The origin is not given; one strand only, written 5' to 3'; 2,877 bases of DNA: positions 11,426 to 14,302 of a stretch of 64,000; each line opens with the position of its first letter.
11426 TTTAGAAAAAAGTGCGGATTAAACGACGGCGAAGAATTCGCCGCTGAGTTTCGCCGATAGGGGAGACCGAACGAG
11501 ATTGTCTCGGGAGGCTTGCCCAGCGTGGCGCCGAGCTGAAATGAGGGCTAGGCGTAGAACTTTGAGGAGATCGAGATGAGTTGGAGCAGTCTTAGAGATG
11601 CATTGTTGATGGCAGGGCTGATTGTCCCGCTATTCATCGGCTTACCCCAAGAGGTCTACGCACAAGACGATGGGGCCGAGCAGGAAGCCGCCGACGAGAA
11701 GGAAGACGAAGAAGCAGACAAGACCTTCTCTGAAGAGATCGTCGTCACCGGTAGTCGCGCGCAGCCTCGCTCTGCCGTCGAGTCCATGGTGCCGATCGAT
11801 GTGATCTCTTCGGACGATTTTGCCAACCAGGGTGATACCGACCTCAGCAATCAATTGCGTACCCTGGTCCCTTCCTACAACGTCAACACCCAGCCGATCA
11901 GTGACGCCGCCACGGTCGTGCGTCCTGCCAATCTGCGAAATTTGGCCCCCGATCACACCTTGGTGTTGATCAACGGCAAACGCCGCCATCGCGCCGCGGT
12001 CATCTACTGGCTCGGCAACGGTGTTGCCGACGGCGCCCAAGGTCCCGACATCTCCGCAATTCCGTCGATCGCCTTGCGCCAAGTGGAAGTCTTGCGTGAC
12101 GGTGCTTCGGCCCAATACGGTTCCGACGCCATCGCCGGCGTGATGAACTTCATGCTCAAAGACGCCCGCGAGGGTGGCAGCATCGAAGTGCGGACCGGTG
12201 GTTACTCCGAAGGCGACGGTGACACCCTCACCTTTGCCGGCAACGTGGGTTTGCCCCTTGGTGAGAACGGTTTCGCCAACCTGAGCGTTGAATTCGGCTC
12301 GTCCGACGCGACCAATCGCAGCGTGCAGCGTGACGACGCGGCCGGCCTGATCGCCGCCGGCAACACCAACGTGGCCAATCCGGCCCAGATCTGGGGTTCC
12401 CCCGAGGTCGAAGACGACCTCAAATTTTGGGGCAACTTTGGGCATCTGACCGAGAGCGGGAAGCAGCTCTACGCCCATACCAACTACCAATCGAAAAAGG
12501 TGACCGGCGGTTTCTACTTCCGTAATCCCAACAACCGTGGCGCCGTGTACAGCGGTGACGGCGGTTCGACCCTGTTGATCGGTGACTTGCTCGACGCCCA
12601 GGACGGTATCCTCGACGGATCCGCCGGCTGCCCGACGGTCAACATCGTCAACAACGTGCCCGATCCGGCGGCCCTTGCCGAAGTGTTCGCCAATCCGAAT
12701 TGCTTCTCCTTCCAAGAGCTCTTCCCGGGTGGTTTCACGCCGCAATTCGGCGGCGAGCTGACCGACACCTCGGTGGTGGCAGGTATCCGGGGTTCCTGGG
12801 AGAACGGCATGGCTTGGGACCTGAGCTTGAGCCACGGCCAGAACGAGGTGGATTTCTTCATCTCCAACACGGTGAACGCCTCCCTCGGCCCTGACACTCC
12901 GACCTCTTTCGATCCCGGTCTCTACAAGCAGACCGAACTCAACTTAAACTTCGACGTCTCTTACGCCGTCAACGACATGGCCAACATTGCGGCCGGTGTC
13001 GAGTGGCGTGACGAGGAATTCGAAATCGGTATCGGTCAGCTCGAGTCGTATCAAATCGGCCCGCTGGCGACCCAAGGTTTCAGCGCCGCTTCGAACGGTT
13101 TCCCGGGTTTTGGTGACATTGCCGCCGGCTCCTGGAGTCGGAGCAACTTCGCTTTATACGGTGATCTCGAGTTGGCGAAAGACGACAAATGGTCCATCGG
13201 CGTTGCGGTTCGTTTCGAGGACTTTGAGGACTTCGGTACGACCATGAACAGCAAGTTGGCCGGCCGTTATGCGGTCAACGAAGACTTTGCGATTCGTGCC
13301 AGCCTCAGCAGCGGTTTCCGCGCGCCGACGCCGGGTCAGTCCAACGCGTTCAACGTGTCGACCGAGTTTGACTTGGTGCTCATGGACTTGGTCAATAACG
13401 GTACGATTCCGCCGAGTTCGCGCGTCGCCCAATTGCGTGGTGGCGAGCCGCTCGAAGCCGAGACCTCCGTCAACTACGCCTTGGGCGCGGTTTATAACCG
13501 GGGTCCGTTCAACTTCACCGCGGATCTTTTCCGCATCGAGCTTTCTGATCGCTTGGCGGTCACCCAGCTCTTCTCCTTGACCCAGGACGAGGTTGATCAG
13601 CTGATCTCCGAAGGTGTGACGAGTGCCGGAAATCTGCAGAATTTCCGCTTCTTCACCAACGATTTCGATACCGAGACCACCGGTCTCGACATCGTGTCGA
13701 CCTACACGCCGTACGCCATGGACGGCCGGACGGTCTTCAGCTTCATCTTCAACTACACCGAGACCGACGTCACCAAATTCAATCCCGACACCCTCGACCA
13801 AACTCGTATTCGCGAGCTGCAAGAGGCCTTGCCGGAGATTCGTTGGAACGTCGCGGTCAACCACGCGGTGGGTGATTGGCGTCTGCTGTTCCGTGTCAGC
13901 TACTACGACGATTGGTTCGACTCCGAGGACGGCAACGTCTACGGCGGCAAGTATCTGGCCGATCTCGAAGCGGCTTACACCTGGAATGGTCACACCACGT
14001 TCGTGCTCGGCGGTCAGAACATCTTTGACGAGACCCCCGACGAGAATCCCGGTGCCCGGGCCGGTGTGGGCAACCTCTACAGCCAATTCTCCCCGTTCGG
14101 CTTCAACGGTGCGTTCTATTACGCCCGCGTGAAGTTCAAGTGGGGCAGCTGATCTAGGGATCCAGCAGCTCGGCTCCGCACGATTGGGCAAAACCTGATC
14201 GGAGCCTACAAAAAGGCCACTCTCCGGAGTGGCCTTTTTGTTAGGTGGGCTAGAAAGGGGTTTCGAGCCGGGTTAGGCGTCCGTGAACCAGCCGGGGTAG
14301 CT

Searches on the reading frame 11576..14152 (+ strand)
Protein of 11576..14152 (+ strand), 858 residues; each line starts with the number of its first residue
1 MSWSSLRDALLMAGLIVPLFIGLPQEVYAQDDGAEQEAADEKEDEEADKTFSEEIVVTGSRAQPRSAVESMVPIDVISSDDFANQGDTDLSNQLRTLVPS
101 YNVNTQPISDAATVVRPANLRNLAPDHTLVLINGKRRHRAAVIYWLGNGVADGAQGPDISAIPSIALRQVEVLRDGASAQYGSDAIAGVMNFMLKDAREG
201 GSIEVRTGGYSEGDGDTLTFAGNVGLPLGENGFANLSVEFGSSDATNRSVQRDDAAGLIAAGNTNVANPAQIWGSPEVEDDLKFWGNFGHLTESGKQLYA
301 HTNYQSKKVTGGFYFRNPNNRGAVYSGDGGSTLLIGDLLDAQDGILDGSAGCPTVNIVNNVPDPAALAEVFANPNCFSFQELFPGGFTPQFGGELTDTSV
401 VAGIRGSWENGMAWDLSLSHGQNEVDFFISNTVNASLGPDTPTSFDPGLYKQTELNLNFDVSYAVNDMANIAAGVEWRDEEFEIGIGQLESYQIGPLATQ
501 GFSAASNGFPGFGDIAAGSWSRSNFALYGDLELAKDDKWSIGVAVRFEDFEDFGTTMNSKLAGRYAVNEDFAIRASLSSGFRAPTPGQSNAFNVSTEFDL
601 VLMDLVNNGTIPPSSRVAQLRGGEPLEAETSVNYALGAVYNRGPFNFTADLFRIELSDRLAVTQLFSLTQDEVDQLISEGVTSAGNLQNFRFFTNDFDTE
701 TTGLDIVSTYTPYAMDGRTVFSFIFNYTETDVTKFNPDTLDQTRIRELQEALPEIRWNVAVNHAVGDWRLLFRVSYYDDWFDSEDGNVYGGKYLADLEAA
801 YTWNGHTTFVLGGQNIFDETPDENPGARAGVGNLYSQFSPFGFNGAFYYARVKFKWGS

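Call 47: search_protein_families(library=pfam, proteins=[window:11576-14152:+], max_evalue=0.0001)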
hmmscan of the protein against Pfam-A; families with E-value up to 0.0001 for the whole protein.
window:11576-14152:+ (858 aa): 2 families
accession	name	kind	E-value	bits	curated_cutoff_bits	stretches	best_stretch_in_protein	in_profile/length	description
PF00593.30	TonB_dep_Rec_b-barrel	-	1.5e-28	101.3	27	1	392-816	55-436/436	TonB dependent receptor-like, beta-barrel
PF07715.20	Plug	-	1.6e-16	61.2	23.9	1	69-189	4-107/107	TonB-dependent Receptor Plug Domain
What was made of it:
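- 11576..14152 (+): TonB-dependent receptor, convergent with A. It is conserved next to the ortholog in both related loci. Pfam Plug and TonB_dep_Rec_b-barrel (call 47).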
